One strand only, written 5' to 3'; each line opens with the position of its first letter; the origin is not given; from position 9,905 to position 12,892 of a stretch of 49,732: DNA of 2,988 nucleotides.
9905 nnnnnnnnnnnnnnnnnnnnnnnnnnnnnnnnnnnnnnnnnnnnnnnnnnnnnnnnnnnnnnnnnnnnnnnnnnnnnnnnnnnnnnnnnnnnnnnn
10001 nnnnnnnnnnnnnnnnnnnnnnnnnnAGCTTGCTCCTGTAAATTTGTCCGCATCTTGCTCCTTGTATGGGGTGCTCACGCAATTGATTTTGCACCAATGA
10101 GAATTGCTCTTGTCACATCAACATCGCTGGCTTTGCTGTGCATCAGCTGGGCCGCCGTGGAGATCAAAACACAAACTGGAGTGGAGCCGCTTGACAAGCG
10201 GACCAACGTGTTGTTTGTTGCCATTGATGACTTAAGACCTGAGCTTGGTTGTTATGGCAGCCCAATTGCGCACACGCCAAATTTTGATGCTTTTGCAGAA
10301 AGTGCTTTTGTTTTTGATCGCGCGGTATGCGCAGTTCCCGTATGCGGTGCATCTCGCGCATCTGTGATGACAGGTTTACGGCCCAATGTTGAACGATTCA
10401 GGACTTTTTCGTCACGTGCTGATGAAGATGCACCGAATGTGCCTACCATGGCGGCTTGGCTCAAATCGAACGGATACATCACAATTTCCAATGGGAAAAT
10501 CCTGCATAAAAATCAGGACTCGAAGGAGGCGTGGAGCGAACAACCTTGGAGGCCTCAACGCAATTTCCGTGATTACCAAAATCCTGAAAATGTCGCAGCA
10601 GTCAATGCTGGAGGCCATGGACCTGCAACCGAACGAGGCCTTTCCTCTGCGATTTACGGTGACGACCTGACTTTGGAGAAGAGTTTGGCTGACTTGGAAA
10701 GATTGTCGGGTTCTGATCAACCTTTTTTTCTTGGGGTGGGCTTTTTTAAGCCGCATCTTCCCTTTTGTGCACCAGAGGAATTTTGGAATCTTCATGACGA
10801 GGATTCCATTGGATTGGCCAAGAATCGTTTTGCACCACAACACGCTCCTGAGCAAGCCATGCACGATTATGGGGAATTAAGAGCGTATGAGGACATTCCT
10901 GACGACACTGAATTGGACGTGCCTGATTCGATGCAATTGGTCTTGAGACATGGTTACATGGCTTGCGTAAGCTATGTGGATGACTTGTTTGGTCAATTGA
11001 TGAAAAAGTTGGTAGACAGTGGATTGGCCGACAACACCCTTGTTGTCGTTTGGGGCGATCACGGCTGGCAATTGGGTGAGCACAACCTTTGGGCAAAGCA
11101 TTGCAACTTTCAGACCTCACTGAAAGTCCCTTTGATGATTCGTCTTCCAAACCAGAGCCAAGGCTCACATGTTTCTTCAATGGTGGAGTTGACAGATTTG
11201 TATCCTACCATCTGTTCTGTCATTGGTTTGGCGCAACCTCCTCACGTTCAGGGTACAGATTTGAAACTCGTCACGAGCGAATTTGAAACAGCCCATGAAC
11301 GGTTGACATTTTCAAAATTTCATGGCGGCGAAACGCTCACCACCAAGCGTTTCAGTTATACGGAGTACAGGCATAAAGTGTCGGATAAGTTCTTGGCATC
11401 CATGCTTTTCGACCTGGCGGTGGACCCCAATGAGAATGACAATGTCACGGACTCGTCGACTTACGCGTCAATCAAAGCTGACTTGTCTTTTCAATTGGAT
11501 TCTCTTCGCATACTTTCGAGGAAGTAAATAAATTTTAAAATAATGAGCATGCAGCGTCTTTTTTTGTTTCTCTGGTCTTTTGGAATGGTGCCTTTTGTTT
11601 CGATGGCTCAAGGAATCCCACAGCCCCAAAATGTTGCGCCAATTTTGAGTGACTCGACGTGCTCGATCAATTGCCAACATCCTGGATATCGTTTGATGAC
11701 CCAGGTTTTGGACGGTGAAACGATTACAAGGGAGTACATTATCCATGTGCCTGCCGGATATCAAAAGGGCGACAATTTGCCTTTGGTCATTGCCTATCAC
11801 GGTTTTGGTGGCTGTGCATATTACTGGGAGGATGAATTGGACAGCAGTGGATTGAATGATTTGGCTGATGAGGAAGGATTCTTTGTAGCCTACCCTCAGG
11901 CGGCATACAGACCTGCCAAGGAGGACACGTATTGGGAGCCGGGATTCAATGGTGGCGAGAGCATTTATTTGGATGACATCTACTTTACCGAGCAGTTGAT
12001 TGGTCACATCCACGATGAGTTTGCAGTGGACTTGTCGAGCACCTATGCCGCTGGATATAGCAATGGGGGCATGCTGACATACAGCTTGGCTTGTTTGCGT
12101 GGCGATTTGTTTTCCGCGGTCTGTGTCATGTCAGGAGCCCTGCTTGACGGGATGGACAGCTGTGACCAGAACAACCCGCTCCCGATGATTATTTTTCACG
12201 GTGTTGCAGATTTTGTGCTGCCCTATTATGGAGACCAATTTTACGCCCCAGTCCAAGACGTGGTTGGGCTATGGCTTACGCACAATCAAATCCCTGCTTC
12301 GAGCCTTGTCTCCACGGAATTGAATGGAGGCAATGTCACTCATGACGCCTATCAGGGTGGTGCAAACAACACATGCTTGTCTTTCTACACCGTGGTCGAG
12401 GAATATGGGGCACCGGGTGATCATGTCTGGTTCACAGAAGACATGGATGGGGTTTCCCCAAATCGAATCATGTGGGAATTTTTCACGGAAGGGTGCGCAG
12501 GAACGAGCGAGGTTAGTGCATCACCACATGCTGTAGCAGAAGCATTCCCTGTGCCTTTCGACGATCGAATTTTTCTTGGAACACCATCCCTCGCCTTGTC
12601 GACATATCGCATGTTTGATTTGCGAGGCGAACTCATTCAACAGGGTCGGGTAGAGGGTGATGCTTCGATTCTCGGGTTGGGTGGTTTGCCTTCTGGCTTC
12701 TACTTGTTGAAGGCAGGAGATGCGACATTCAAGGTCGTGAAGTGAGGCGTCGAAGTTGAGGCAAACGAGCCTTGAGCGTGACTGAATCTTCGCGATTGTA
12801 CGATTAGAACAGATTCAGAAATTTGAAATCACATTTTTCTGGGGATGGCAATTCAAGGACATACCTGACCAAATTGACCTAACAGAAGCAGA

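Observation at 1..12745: Eight-gene, single-strand glycan-degradation locus built around two unknown beta-barrel proteins instead of SusC/SusD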

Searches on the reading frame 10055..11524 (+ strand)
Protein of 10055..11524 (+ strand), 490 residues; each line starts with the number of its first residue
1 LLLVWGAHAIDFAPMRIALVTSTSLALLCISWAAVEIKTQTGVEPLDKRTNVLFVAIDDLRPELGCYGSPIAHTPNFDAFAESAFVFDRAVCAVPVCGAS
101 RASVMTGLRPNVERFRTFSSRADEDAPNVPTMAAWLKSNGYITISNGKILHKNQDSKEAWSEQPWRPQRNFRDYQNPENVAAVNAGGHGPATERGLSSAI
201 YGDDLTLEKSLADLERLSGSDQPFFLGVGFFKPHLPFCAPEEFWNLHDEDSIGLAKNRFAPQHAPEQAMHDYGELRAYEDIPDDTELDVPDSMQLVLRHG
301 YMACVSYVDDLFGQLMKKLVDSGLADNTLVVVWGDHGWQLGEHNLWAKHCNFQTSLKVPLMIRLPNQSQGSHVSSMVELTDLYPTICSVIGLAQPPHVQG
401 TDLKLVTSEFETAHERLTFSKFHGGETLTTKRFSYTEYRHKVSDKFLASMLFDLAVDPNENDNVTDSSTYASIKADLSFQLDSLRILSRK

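Call 4: search_protein_families(library=pfam, proteins=[window:10055-11524:+], max_evalue=0.01)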
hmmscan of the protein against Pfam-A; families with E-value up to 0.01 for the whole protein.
window:10055-11524:+ (490 aa): 4 families
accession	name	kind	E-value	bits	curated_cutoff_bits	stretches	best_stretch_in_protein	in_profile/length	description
PF00884.28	Sulfatase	-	6.3e-41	141.1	25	1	51-391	2-300/301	Sulfatase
PF16347.10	SGSH_C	-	3.5e-16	60.2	29.3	1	341-485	1-152/154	N-sulphoglucosamine sulphohydrolase, C-terminal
PF01663.27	Phosphodiest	-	4.2e-07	30.3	23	1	267-339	172-222/342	Type I phosphodiesterase / nucleotide pyrophosphatase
PF02995.22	DUF229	-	7.5e-06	25.3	25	1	297-344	302-349/496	Protein of unknown function (DUF229)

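Call 5: search_protein_families(library=ncbifam, proteins=[window:10055-11524:+], max_evalue=0.01)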
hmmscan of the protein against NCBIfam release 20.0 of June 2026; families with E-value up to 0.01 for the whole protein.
window:10055-11524:+ (490 aa): 7 families
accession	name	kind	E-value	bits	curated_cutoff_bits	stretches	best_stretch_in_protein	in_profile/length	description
TIGR03417.1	chol_sulfatase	equivalog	1.4e-54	185.8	433.45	1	49-477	2-432/500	choline-sulfatase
NF010322.0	PRK13759.1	equivalog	1.3e-48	165.8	481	2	218-472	196-444/486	arylsulfatase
NF045661.1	HdlasePehA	equivalog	1.1e-35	123.3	900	2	217-409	194-394/506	phosphoric/sulfuric ester hydrolase PehA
NF052527.1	Mn_arylsulf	exception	1.3e-27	96.9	850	2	221-480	197-447/479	manganese-dependent arylsulfatase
NF053595.1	LptchSynLtaSGpos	equivalog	4.8e-08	32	970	1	286-403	416-540/626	lipoteichoic acid synthase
NF038282.1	LapC_YejM_PbgA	exception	4.8e-05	21.8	825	1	299-387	412-497/584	LPS biosynthesis-modulating metalloenzyme YejM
NF038075.1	fam_STM4013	hypoth_equivalog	0.0039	16.7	250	0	302-360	201-256/261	STM4013/SEN3800 family hydrolase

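Call 52: search_solved_structures(query=window:10055-11524:+, max_evalue=1e-10)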
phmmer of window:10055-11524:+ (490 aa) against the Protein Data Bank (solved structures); distinct sequences matched with E-value up to 1e-10: 49.
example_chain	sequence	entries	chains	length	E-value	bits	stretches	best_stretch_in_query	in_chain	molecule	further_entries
6hhm_A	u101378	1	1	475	8.6e-66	225.7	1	49-454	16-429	Arylsulfatase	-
5fql_A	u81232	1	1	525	2.2e-59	204.6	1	48-368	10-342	IDURONATE-2-SULFATASE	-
6ioz_A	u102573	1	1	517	3.9e-59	203.7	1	50-368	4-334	Iduronate 2-sulfatase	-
6hr5_A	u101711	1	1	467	8.6e-35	123.4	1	48-484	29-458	Alpha-L-rhamnosidase/sulfatase (GH78)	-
9s8y_A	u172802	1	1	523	6.6e-33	117.2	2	299-478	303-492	Sulfatase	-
7ebp_A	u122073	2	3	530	1.1e-32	116.5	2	299-478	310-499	Sulfatase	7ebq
6fny_A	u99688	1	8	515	2.5e-31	112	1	49-467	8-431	Choline-sulfatase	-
7pth_A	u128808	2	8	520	1.4e-29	106.3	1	49-467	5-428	Choline sulfatase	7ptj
6g5z_A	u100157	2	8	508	1.4e-29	106.2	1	50-467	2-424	Choline-sulfatase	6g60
7oz8_AAA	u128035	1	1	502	2.2e-29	105.6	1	48-476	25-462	Choline-sulfatase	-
7lha_A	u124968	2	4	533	1.1e-27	100.1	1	47-402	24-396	Exo-L-galactose-6-sulfatase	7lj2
6pt4_B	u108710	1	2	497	1.5e-27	99.5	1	48-476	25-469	exo-2S-iota carrageenan S1 sulfatase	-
4upk_A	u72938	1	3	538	2.6e-27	98.8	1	208-428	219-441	PHOSPHONATE MONOESTER HYDROLASE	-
6ptk_A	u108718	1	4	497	2.6e-26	95.5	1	48-476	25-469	exo-2S-iota carrageenan S1 sulfatase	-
6pt6_B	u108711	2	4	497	3.6e-26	95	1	48-476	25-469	exo-2S-iota carrageenan S1 sulfatase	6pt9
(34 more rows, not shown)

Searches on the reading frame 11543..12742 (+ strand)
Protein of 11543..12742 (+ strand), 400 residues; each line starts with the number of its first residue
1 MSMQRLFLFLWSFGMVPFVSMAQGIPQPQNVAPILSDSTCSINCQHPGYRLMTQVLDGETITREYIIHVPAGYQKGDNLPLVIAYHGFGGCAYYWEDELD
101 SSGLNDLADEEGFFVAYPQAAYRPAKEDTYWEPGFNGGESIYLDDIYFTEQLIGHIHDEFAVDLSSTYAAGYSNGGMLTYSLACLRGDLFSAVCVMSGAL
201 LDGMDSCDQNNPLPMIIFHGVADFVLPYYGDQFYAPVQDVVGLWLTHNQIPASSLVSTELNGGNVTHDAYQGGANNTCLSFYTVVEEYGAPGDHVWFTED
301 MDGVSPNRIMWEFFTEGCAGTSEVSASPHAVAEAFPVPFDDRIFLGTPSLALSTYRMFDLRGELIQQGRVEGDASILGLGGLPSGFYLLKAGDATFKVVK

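Call 4: search_protein_families(library=pfam, proteins=[window:11543-12742:+], max_evalue=0.01)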
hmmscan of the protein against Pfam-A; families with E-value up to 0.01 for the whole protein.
window:11543-12742:+ (400 aa): 3 families
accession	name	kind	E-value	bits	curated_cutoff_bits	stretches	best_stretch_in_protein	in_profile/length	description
PF00756.26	Esterase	-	9.3e-06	26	22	1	65-199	10-149/251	Putative esterase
PF10503.15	Esterase_PHB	-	0.00038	20.2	23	1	65-202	3-134/219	Esterase PHB depolymerase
PF00326.27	Peptidase_S9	-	0.0093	15.9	22.6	0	156-197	55-96/213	Prolyl oligopeptidase family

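Call 5: search_protein_families(library=ncbifam, proteins=[window:11543-12742:+], max_evalue=0.01)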
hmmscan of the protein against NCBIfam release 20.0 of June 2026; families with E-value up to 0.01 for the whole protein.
window:11543-12742:+ (400 aa): 5 families
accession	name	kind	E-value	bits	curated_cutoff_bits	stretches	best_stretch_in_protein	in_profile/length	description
NF050058.1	e_dPHAscl_type1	hypoth_equivalog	1.3e-33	116.6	150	1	62-314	7-276/276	extracellular catalytic domain type 1 short-chain-length polyhydroxyalkanoate depolymerase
TIGR01840.1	esterase_phb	subfamily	2e-10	40.5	107.85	1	67-201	3-131/213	PHB depolymerase family esterase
NF050057.1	e_dPHAmcl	equivalog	3e-06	26.7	270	1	42-234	14-213/252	extracellular medium-chain-length polyhydroxyalkanoate depolymerase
TIGR04183.1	Por_Secre_tail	domain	0.0023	17.9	23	1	335-400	2-71/72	T9SS type A sorting domain-containing protein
NF050059.1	e_dPHAscl_type2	hypoth_equivalog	0.0046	16.3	280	0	63-123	205-266/305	extracellular catalytic domain type 2 short-chain-length polyhydroxyalkanoate depolymerase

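Call 53: search_solved_structures(query=window:11543-12742:+, max_evalue=0.001)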
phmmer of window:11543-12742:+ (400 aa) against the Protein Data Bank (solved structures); distinct sequences matched with E-value up to 0.001: 7.
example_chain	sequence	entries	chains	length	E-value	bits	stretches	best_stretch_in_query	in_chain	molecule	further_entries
9j07_A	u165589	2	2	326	6.1e-14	54.7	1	62-284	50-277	feruloyl esterase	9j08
8daj_A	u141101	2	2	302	3.9e-11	45.5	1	62-199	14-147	Esterase, PHB depolymerase family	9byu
8jh8_A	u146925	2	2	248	1.4e-10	43.6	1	60-228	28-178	Feruloyl esterase | Feruloyl esterase with ferulic acid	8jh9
3wyd_A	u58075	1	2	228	3.8e-09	38.9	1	64-257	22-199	LC-Est1C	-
7xrt_A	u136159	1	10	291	1.4e-06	30.5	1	61-198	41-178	Ferulic acid esterase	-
7xrv_A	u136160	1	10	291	2.4e-06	29.7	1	61-198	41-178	Ferulic acid esterase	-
8iy8_A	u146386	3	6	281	4.6e-06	28.7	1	47-200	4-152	Feruloyl esterase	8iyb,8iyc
